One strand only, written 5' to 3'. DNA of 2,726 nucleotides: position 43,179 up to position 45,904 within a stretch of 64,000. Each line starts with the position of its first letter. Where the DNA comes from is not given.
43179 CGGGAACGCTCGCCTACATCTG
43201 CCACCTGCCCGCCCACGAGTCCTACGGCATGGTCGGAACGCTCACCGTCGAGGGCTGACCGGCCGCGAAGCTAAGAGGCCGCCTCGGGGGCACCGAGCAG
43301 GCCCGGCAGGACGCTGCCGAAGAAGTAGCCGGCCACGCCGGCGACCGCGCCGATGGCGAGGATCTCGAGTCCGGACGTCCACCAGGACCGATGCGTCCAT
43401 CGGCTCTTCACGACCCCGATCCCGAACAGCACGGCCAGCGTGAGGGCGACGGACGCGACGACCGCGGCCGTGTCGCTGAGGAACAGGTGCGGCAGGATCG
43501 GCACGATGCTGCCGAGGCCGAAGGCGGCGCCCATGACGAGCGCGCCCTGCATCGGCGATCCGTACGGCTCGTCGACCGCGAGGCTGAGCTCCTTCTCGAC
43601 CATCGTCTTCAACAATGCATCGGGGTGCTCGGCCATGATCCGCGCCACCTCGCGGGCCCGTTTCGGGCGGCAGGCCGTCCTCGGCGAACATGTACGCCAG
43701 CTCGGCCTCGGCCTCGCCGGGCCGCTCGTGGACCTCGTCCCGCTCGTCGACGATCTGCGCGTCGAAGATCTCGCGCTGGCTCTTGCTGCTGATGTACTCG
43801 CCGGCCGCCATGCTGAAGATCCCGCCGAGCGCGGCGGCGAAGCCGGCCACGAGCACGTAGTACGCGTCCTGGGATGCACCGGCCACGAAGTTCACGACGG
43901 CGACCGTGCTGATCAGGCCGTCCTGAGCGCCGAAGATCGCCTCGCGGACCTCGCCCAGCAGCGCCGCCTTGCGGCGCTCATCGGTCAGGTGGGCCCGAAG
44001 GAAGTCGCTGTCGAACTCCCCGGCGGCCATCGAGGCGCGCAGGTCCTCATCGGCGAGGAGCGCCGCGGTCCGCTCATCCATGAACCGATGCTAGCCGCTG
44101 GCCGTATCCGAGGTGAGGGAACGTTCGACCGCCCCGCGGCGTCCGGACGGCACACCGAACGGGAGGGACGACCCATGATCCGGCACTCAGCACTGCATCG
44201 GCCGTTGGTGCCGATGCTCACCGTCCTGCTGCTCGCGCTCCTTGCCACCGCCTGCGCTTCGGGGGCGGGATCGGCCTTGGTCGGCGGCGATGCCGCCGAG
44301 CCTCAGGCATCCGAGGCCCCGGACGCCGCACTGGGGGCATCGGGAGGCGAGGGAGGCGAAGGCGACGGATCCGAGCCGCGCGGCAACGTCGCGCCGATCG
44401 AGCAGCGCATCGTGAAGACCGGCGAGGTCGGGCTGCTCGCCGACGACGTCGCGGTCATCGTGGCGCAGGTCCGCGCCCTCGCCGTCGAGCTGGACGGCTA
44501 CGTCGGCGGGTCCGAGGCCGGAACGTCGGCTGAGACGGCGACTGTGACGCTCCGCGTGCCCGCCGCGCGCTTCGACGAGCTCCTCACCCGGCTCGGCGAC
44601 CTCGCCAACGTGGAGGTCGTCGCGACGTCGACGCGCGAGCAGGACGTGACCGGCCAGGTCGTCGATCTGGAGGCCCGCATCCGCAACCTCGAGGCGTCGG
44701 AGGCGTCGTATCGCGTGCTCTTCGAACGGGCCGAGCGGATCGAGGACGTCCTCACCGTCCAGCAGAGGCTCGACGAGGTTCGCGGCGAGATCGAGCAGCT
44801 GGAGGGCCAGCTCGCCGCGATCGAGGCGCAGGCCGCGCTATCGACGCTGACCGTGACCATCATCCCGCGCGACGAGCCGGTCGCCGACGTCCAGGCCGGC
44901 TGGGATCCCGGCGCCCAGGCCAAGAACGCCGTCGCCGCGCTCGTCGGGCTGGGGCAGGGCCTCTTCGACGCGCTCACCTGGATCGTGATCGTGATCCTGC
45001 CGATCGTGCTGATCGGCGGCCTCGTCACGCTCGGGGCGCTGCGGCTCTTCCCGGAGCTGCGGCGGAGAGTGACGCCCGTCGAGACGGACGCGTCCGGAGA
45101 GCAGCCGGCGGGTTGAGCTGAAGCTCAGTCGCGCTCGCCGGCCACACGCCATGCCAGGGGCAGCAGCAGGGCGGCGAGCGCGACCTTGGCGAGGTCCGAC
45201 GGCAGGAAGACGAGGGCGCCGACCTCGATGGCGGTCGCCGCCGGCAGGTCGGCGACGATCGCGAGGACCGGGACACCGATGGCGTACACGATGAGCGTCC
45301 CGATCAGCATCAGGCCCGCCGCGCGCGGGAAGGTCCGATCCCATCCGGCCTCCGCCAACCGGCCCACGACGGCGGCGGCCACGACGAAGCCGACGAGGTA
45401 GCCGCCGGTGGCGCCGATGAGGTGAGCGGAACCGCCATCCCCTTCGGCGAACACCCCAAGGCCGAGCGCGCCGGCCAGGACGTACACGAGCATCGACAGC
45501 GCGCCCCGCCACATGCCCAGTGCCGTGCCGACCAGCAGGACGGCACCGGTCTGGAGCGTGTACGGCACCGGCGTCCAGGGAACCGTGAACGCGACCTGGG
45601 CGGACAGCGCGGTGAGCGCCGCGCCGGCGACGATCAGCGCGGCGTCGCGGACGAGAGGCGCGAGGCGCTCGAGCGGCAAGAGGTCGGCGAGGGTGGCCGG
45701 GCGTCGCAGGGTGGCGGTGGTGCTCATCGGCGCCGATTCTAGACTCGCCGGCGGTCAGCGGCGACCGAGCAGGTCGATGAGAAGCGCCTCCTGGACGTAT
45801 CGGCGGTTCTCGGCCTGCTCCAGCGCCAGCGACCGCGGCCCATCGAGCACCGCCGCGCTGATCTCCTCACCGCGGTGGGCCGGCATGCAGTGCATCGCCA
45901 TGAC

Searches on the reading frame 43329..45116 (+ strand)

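Call 63: search_protein_families(library=pfam, proteins=[window:43329-45116:+], max_evalue=0.001)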
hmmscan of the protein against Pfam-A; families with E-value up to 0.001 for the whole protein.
window:43329-45116:+ (595 aa): 1 family
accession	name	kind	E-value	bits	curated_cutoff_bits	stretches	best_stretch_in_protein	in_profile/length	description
PF14257.11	DUF4349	-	6.4e-49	166.6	27.7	1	359-566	1-211/213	Domain of unknown function (DUF4349)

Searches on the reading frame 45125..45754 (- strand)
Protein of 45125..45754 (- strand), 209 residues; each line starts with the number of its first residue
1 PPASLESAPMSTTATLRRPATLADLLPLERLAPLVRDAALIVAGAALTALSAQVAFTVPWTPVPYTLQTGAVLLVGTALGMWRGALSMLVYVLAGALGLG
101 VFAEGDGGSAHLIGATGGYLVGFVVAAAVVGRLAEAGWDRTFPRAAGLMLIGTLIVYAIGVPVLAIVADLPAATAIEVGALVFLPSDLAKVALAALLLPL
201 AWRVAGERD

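Call 63: search_protein_families(library=pfam, proteins=[window:45125-45754:-], max_evalue=0.001)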
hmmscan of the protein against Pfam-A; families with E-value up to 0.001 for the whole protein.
window:45125-45754:- (209 aa): 1 family
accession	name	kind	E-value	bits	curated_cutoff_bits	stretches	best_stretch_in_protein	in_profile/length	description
PF02632.19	BioY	-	6.5e-39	133.5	25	1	61-202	2-139/140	BioY family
